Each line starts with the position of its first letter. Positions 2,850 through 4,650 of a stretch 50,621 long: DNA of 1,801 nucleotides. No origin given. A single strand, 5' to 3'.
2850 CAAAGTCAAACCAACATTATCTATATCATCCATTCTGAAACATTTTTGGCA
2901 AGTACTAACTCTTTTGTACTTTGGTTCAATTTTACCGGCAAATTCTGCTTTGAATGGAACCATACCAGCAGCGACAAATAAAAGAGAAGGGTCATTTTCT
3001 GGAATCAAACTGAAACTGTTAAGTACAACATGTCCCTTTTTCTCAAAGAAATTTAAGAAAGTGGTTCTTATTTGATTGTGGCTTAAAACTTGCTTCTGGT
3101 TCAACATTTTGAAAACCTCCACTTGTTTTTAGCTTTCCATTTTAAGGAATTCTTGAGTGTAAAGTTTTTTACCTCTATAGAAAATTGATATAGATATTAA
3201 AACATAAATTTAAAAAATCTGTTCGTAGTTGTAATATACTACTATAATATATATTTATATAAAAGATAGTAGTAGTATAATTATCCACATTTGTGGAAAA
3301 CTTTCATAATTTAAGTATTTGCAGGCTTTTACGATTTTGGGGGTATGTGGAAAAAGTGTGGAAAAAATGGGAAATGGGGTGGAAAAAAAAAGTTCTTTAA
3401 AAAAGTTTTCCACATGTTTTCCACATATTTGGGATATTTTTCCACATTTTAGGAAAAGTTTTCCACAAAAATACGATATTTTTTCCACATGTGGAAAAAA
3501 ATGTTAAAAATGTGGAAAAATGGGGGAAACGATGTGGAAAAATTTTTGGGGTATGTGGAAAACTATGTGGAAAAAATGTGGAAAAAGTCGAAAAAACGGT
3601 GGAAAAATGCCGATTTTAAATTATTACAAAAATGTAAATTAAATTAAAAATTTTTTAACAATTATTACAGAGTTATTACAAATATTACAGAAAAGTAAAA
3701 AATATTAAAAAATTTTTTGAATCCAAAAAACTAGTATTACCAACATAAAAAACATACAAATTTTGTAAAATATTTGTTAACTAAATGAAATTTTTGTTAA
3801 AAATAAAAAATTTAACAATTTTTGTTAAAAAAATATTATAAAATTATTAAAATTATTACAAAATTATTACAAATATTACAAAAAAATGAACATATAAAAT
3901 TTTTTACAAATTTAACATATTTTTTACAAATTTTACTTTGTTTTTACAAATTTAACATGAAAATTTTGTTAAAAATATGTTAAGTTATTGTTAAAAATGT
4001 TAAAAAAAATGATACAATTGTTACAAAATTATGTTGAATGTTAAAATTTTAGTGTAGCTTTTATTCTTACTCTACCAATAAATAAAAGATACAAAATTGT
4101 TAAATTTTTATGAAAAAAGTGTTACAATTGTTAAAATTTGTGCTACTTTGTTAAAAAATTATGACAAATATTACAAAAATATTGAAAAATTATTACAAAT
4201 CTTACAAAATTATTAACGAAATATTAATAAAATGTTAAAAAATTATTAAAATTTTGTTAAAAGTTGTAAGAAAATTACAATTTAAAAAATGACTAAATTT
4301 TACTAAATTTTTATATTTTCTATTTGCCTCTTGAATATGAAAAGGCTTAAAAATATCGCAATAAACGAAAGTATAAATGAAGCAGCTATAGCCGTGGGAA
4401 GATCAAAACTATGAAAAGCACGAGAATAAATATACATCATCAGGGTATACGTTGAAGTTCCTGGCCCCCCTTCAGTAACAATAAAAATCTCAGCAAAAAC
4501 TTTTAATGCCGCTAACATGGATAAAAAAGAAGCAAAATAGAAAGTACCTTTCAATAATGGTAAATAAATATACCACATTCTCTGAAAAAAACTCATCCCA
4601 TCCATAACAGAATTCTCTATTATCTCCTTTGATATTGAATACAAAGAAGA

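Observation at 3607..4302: About 700 bp of roughly 10-15% G+C DNA built from two reciprocal hexamer families, small palindromes and a 3 x 20-bp tandem repeat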

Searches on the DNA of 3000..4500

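Call 64: search_rna_families(source=window, start=3000, end=4500, threshold=evalue, max_evalue=1)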
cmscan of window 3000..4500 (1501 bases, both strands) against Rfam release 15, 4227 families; matches with E-value up to 1: 11.
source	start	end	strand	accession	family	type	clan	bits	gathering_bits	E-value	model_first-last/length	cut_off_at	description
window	3466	3504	+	RF02584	KRAS_3UTR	Cis-reg;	-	32.9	49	0.11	1-49/49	no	KRAS 3' UTR cis-regulatory element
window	3417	3520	+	RF00845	MIR158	Gene; miRNA;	-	26.2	67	0.021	1-100/100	no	MIR158 microRNA precursor family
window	3410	3525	+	RF03955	MIR2934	Gene; miRNA;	-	26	100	0.039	1-113/113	no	MIR2934 microRNA precursor family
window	3401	3534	+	RF04205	MIR2606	Gene; miRNA;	-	24.9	139.7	0.6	1-165/165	no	MIR2606 microRNA precursor family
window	3410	3525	+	RF04099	MIR837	Gene; miRNA;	-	23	117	0.1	1-122/122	no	MIR837 microRNA precursor family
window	3410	3525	-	RF04099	MIR837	Gene; miRNA;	-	22.5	117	0.14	1-122/122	no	MIR837 microRNA precursor family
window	3410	3525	-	RF03955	MIR2934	Gene; miRNA;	-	22.4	100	0.31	1-113/113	no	MIR2934 microRNA precursor family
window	3376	3463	+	RF01483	rli56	Cis-reg;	-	22.3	47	0.79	1-100/100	no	Listeria sRNA rli56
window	3376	3558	+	RF00885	MIR821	Gene; miRNA;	-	21.3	249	0.27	1-275/275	no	MIR821 microRNA precursor family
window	3416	3520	+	RF04161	mir-3688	Gene; miRNA;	-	20.1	84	0.64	1-88/88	no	mir-3688 microRNA precursor family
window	3404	3536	+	RF02608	AbsR11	Gene; sRNA;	-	18.9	158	0.31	24-192/200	no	Acinetobacter sRNA 11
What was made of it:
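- On Known structured RNA: At E <= 1 the only hits are hairpin artefacts over the DnaA-box palindromes (call 64).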
